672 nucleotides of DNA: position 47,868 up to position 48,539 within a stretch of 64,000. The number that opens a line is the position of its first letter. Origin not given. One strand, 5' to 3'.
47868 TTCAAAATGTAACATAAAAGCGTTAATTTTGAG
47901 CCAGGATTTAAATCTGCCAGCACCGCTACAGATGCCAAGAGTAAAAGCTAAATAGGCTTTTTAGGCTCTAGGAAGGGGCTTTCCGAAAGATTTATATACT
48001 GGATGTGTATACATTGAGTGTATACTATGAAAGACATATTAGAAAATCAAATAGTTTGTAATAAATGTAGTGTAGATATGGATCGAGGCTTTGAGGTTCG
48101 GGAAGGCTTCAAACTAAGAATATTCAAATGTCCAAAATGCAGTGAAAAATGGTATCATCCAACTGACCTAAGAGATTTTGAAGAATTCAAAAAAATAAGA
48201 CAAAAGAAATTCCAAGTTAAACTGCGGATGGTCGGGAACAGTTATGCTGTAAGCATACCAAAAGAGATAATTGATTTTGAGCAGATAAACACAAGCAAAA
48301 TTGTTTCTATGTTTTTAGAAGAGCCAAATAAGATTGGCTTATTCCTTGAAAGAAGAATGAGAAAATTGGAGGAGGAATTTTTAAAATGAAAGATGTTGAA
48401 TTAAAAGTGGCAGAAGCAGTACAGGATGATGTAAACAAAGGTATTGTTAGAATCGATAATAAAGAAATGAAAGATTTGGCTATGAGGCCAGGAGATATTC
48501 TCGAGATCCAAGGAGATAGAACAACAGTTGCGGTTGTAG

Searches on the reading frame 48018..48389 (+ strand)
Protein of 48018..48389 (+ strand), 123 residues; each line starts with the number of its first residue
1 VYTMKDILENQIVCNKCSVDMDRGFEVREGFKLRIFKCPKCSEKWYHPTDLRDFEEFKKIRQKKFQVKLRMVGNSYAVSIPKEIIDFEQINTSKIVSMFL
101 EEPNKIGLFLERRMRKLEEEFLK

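Call 46: search_protein_families(library=pfam, proteins=[window:48018-48389:+], max_evalue=0.001)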
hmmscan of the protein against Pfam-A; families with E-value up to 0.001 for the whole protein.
window:48018-48389:+ (123 aa): 1 family
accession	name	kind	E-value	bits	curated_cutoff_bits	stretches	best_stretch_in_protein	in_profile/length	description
PF04014.23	MazE_antitoxin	-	4.8e-05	23.7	24.7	1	70-105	2-37/48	Antidote-toxin recognition MazE, bacterial antitoxin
